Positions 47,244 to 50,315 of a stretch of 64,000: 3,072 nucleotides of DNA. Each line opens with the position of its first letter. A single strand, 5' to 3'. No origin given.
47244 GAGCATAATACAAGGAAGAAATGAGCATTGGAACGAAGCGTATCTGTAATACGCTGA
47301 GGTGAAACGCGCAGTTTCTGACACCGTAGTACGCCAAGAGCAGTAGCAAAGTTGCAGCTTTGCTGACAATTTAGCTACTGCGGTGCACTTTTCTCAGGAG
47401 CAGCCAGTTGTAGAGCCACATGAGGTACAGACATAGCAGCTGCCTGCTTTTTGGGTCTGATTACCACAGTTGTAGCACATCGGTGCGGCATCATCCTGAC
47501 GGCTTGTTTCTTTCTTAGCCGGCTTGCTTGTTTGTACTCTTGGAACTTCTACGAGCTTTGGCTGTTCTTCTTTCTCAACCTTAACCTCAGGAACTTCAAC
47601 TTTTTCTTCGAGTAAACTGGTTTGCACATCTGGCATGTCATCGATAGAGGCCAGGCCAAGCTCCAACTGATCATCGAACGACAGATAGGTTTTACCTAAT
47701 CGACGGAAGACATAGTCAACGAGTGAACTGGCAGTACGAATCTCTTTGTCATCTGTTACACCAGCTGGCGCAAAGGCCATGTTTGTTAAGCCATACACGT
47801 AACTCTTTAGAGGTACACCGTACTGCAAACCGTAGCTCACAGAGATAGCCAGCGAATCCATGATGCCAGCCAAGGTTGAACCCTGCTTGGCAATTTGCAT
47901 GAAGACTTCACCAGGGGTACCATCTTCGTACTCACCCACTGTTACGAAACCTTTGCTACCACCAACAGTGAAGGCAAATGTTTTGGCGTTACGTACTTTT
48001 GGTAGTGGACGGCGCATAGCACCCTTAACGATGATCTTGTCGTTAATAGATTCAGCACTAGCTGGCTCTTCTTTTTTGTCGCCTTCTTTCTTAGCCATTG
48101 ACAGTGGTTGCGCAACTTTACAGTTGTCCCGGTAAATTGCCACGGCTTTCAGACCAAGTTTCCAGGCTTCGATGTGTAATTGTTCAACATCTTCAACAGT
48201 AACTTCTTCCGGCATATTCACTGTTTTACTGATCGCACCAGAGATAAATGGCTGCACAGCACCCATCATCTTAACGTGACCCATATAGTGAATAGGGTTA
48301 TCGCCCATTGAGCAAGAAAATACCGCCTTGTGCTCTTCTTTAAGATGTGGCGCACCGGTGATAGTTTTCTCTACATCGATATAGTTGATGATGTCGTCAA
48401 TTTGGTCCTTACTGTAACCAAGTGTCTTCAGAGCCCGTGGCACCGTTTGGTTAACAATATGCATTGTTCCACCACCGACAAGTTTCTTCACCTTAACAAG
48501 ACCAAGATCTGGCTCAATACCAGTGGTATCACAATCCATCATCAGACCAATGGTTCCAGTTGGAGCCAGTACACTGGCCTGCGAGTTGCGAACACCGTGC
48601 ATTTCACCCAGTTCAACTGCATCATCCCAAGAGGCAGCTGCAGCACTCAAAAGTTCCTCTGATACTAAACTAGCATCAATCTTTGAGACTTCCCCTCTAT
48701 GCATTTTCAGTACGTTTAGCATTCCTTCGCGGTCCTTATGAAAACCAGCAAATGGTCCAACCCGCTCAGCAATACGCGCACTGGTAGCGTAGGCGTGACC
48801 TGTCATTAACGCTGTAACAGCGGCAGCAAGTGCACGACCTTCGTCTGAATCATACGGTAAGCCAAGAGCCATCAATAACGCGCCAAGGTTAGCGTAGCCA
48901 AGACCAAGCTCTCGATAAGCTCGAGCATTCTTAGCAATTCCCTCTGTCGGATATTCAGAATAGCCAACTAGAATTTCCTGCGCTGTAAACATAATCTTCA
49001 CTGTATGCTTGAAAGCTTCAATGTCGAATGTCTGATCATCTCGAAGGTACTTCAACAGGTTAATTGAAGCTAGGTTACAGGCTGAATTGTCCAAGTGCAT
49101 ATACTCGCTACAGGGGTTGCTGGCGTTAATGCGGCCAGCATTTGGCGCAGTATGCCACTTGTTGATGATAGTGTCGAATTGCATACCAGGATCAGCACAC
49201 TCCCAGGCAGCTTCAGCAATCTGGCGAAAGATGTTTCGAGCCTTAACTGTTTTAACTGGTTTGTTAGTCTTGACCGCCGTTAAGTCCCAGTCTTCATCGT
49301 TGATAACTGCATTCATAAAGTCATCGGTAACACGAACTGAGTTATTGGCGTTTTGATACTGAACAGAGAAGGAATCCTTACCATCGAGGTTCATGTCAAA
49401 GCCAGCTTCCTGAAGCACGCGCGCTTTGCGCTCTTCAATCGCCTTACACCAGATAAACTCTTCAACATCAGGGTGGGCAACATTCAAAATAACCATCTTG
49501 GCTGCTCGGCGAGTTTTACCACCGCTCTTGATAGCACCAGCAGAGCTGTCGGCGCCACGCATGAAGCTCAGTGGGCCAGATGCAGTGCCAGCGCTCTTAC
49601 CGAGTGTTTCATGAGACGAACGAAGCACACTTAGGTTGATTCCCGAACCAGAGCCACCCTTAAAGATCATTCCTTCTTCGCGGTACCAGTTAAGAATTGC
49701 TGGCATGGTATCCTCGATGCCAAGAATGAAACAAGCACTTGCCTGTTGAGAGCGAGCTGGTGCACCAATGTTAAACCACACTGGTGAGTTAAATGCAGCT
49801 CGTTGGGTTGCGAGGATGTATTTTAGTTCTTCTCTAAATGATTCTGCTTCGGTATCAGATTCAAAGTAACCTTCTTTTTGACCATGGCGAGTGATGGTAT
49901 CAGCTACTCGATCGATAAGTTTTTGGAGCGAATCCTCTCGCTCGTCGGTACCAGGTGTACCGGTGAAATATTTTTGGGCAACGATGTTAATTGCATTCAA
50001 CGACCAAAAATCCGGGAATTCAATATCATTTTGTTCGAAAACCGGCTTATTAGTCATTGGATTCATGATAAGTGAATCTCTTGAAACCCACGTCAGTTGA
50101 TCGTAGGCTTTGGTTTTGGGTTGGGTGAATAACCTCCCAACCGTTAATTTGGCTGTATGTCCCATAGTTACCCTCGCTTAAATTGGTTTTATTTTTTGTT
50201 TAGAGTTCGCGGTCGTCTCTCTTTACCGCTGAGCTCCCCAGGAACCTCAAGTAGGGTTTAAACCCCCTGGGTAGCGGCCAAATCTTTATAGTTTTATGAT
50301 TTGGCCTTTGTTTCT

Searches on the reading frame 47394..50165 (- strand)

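Call 8: search_protein_families(library=ncbifam, proteins=[window:47394-50165:-])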
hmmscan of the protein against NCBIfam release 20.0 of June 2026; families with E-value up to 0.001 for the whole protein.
window:47394-50165:- (923 aa): 21 families
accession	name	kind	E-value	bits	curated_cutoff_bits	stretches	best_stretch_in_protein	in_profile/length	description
NF005122.0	PRK06556.1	equivalog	0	1365.3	859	1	4-923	21-960/960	vitamin B12-dependent ribonucleotide reductase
NF005736.0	PRK07562.1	equivalog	2.9e-260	866.5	1737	5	255-596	379-736/1222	vitamin B12-dependent ribonucleotide reductase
TIGR02504.1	NrdJ_Z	equivalog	3.3e-181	603.9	399.95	1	76-688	18-606/606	adenosylcobalamin-dependent ribonucleoside-diphosphate reductase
NF006417.0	PRK08665.1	equivalog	3.2e-132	442.3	961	2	269-919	197-756/759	vitamin B12-dependent ribonucleotide reductase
NF005010.0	PRK06406.1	subfamily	1.4e-92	311.2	1125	2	105-476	214-559/771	vitamin B12-dependent ribonucleotide reductase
TIGR02506.1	NrdE_NrdA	equivalog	2.2e-74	251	341.05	1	104-674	43-609/616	ribonucleoside-diphosphate reductase subunit alpha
NF006207.0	PRK08332.1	equivalog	2.7e-64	217.2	2400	2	351-700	1241-1571/1684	vitamin B12-dependent ribonucleotide reductase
NF006577.0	PRK09102.1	equivalog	2.3e-50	171.5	620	2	108-472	59-410/604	ribonucleoside-diphosphate reductase subunit alpha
NF005401.0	PRK06948.1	subfamily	7e-47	160.4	906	1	212-690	161-592/604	ribonucleotide reductase-like protein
NF005991.0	PRK08115.1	equivalog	1.9e-44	151.8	854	2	304-703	430-792/858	vitamin B12-dependent ribonucleotide reductase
NF005101.0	PRK06539.1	equivalog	2.3e-40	138.3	988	2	304-675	393-755/822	ribonucleoside-diphosphate reductase subunit alpha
NF005544.0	PRK07207.1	equivalog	1.2e-35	122.6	965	1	124-679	355-909/965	ribonucleoside-diphosphate reductase subunit alpha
NF009029.0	PRK12365.1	equivalog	2.8e-33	115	1350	1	116-682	430-995/1046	ribonucleoside-diphosphate reductase subunit alpha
TIGR04170.1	RNR_1b_NrdE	exception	8.7e-29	100.3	750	1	117-552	137-588/698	class 1b ribonucleoside-diphosphate reductase subunit alpha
TIGR02510.1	NrdE-prime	equivalog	6.3e-21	74.5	602.25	2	103-240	50-183/560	ribonucleoside-diphosphate reductase subunit alpha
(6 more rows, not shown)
